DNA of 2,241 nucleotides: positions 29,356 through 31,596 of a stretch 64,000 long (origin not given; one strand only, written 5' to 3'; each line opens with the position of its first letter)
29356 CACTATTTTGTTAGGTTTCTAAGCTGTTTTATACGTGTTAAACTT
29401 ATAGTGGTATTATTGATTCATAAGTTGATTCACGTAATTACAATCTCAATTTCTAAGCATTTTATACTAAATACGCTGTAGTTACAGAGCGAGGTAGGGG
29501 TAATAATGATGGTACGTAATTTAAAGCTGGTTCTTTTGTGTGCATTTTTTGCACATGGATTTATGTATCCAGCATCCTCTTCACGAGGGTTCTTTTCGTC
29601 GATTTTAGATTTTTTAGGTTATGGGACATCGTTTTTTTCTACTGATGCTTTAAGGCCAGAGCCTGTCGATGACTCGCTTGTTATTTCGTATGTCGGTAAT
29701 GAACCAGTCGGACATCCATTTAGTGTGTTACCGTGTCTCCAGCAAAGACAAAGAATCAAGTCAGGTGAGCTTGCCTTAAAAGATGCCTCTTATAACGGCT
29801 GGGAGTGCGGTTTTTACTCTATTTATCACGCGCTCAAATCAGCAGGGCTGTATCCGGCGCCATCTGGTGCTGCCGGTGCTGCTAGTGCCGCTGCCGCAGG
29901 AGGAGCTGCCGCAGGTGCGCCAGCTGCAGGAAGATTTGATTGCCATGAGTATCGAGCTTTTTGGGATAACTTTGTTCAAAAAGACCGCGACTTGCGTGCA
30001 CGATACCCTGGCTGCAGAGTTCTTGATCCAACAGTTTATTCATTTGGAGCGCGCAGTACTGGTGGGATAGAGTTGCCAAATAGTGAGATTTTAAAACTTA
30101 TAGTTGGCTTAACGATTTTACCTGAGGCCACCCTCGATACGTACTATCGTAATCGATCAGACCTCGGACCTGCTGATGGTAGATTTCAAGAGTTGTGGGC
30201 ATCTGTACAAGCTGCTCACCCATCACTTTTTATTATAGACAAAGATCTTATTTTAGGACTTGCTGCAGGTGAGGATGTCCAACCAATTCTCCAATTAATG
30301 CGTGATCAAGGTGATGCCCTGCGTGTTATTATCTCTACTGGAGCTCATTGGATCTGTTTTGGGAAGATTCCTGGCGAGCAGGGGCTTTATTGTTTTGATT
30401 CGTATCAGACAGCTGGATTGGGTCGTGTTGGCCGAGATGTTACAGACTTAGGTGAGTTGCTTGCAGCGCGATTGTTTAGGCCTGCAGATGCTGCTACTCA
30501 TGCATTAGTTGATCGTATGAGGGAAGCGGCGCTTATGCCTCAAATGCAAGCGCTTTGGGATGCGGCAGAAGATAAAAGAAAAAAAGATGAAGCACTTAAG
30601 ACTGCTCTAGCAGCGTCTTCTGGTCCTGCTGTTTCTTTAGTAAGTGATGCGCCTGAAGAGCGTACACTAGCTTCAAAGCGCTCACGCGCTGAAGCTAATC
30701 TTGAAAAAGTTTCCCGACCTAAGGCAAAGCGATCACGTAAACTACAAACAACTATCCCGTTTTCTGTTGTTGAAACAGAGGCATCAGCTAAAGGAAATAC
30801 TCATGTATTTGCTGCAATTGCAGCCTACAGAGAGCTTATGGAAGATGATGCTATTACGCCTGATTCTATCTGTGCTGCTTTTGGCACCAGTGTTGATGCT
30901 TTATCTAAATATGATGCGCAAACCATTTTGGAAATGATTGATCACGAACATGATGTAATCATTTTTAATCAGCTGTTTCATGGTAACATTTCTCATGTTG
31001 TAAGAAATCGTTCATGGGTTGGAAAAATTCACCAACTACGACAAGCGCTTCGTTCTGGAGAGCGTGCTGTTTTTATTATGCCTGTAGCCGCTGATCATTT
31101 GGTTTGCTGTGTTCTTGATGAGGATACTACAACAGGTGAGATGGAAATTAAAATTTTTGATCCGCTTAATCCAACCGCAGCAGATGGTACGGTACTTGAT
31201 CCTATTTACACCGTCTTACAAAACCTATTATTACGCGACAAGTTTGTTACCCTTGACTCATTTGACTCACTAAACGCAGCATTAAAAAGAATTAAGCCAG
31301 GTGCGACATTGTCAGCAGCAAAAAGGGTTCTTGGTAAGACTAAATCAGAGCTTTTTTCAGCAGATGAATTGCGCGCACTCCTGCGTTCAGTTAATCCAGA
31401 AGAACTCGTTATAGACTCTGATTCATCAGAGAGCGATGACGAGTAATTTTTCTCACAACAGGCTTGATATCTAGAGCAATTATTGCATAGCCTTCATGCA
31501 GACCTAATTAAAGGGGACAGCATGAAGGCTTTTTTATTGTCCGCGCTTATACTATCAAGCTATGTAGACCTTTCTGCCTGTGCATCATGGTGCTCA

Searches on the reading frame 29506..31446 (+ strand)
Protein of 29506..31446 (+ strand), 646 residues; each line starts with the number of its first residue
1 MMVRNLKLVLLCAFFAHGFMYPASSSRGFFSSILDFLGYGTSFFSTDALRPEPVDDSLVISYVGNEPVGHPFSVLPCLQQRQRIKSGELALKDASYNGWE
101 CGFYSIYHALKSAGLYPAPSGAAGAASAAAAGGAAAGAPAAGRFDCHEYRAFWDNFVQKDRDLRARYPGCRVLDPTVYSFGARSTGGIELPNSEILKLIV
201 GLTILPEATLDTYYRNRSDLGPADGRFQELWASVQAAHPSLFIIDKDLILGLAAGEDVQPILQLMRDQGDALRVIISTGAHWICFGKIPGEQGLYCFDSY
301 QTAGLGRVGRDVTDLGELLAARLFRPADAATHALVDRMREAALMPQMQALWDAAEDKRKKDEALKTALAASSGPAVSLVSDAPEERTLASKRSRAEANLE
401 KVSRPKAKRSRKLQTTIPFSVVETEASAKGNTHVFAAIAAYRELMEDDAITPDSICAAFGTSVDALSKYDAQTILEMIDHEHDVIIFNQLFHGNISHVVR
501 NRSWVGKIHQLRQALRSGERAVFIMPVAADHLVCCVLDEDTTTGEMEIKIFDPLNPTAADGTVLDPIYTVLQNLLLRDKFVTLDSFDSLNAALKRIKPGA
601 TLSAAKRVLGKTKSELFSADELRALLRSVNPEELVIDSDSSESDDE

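Call 4: search_protein_families(library=pfam, proteins=[window:29506-31446:+], max_evalue=1)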
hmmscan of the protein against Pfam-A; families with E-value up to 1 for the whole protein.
window:29506-31446:+ (646 aa): 1 family
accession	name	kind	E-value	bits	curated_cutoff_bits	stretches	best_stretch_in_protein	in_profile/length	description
PF06391.18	MAT1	-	0.23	11.8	25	1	335-420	102-185/201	CDK-activating kinase assembly factor MAT1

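Call 10: search_solved_structures(query=window:29506-31443:+, max_evalue=10, show_alignments=3)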
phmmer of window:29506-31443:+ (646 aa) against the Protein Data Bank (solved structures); distinct sequences matched with E-value up to 10: 3.
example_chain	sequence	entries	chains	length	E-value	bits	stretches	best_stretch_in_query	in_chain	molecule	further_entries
5cad_A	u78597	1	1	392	0.012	17.3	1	112-192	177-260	SM80.1 Vicilin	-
9j8e_A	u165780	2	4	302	0.63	11.6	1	274-311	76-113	Bifunctional ligase/repressor BirA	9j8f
7uqw_A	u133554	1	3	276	1.6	10.2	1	188-220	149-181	Cyanophycinase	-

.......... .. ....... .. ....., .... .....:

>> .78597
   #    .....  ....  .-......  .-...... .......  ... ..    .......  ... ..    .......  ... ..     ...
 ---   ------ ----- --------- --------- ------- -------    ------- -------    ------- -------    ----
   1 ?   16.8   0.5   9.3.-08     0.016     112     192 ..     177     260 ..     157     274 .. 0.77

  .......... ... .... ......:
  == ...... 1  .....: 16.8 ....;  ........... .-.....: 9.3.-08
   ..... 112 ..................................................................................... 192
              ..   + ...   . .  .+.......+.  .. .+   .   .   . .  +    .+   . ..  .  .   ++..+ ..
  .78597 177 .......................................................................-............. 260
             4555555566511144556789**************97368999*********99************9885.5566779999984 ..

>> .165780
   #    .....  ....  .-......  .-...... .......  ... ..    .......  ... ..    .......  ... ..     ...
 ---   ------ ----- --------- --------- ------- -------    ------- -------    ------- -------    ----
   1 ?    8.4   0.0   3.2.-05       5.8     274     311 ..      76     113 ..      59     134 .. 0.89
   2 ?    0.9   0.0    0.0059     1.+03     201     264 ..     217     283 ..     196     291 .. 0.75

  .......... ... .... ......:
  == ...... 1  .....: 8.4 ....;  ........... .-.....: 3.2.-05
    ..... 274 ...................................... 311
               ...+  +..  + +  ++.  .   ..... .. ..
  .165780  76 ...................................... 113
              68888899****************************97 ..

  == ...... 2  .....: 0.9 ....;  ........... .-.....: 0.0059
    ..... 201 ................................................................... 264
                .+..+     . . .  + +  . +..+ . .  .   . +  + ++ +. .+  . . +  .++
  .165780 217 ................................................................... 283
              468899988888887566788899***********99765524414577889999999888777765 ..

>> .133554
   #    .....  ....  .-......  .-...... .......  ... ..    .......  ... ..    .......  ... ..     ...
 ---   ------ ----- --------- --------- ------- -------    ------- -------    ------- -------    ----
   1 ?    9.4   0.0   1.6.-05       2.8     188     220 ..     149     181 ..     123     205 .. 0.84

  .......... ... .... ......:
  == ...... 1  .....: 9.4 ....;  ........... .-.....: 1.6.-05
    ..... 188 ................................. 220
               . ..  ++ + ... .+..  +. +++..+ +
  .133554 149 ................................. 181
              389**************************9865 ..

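Call 14: find_homologous_proteins(query=window:29506-31443:+, max_evalue=0.01)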
Query window:29506-31443:+ (646 aa): 2 proteins with E <= 0.01 among 8000 candidates.
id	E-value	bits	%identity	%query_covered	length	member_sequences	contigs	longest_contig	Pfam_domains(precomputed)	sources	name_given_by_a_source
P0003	0.0e+0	1454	100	100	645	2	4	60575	-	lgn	-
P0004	1.3e-291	987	75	90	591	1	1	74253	-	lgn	-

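Call 37: find_related_loci(query=A2, collection=viral_contigs, flank=5000)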
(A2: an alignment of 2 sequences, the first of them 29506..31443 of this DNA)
Query A2 (646 aa) in viral_contigs; peptide patterns used: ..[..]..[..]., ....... (x = any residue, [..] = any of these).
244 stretches matched a pattern, but none encodes a relative of the query by tblastn (E <= 1e-3).

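Call 39: search_protein_families(library=pfam, proteins=[P0004], max_evalue=10)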
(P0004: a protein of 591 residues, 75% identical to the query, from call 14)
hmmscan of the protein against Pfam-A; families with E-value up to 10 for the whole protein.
P0004 (591 aa): 2 families
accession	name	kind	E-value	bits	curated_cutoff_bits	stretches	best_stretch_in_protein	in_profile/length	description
PF22102.2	ElaD-SseL-like_C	-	0.011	16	27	1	459-547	11-98/187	ElaD/SseL-like C-terminal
PF23144.1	Fn3_PTPRU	-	0.026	15.2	24.7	0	330-379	32-81/145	Receptor-type tyrosine-protein phosphatase U Fn3 domain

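Call 76: find_encoding_contigs(protein=P0004, flank=6000, max_places=2)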
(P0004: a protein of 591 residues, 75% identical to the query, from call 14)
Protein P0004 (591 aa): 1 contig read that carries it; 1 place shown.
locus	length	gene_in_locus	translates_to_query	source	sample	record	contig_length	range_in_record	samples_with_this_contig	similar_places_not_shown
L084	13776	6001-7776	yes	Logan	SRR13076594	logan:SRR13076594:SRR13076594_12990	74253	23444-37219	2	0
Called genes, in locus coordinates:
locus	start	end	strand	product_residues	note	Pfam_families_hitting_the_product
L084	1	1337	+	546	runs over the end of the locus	PF01735:PLA2_B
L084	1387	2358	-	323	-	-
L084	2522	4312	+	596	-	-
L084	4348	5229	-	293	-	PF00892:EamA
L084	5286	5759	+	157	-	PF00254:FKBP_C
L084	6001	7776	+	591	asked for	-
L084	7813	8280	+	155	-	-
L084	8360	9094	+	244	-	-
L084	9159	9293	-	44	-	PF00468:Ribosomal_L34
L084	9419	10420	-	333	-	-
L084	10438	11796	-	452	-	PF05698:Trigger_C (weak)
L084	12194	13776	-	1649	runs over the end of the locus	PF19193:Tectonin, PF12248:Methyltransf_FA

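Call 80: search_solved_structures(query=A2, max_evalue=10, show_alignments=3)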
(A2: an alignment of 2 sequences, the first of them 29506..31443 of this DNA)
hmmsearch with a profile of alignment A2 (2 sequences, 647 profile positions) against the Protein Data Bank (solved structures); distinct sequences matched with E-value up to 10: 9.
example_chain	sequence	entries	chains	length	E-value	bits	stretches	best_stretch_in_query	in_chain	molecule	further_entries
5cad_A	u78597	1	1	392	0.014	16.8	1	112-192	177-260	SM80.1 Vicilin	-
9j8e_A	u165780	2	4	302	0.2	13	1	275-311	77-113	Bifunctional ligase/repressor BirA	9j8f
9w7s_A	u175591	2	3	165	2.1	9.6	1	503-545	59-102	Nuclear factor 1 B-type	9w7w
5gon_E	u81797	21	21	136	8.9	7.6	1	342-414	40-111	Stathmin-4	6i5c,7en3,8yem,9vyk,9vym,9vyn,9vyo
9ixb_E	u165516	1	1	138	9.2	7.5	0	342-414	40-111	Stathmin-4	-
7e4p_E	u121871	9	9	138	9.2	7.5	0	342-414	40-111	Stathmin-4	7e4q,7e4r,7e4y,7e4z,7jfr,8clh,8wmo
8riw_E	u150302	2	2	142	9.6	7.4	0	342-414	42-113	Stathmin-4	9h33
1sa0_E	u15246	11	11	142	9.8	7.4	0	342-414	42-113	Stathmin 4 | RB3 STATHMIN-LIKE DOMAIN 4 | Stathmin-4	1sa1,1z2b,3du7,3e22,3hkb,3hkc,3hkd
4i4t_E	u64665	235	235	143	9.9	7.4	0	342-414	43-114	Stathmin-4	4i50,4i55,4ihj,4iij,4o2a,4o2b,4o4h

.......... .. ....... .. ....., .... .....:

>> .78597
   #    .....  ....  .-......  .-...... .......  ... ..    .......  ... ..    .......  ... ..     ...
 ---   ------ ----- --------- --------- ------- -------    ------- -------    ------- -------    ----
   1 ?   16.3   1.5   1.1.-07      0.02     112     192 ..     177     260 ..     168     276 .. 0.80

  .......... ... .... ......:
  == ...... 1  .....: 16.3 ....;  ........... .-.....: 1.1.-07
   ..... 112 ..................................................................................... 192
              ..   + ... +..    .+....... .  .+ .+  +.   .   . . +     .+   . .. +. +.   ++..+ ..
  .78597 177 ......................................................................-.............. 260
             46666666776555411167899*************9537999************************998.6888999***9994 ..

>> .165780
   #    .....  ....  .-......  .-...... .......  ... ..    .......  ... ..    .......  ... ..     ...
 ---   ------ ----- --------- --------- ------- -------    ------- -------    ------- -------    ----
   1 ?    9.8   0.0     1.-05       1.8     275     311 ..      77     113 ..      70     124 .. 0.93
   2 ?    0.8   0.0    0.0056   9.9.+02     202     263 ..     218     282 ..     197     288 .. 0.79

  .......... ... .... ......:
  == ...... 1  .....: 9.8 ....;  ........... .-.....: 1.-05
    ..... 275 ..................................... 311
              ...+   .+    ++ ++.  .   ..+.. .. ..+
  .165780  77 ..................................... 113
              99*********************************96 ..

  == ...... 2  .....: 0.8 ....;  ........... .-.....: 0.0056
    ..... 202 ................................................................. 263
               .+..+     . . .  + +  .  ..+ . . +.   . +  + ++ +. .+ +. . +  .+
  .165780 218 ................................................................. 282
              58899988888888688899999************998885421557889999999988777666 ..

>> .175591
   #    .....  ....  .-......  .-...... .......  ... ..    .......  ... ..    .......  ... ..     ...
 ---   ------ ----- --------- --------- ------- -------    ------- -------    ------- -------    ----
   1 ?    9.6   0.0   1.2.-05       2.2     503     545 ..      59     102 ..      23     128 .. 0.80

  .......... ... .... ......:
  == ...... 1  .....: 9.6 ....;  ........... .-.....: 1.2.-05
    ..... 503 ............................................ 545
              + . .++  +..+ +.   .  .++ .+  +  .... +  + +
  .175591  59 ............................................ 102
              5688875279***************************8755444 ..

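Call 83: search_protein_families(library=ncbifam, proteins=[window:29506-31443:+, P0008, P0004], max_evalue=1)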
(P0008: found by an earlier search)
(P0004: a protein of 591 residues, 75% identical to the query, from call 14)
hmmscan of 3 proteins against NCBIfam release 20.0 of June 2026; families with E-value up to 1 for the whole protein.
window:29506-31443:+ (646 aa): 0 families

P0008 (782 aa): 0 families

P0004 (591 aa): 1 family
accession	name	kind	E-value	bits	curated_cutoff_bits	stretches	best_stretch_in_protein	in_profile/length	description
NF008812.1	PRK11836.1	equivalog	0.074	12.2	250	1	512-548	213-249/343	ElaD/SseL family deubiquitinase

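Call 84: search_protein_families(library=phrogs, proteins=[window:29506-31443:+, P0008, P0004], max_evalue=1)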
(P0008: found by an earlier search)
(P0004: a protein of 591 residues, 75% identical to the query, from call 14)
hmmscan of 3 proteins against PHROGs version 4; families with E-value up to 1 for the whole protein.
window:29506-31443:+ (646 aa): 1 family
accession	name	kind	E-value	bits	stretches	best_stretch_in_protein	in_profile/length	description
phrog_2924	-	unknown function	0.23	12.9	1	420-464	13-57/80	-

P0008 (782 aa): 1 family
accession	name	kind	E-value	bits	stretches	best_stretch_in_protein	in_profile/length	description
phrog_1934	-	unknown function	0.16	12.9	1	430-469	6-47/144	-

P0004 (591 aa): 2 families
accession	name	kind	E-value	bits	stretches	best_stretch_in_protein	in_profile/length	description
phrog_35275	-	unknown function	0.03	14.6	1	352-444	56-149/336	-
phrog_12163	-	tail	0.24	11.8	1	332-381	197-247/273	tail assembly chaperone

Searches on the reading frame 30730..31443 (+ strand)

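Call 39: search_protein_families(library=pfam, proteins=[window:30730-31443:+], max_evalue=10)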
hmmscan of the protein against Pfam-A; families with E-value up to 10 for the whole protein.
window:30730-31443:+ (238 aa): 1 family
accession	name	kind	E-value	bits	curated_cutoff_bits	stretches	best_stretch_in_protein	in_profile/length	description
PF08440.15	Poty_PP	-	0.19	11.2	23.4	1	134-177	32-75/277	Potyviridae polyprotein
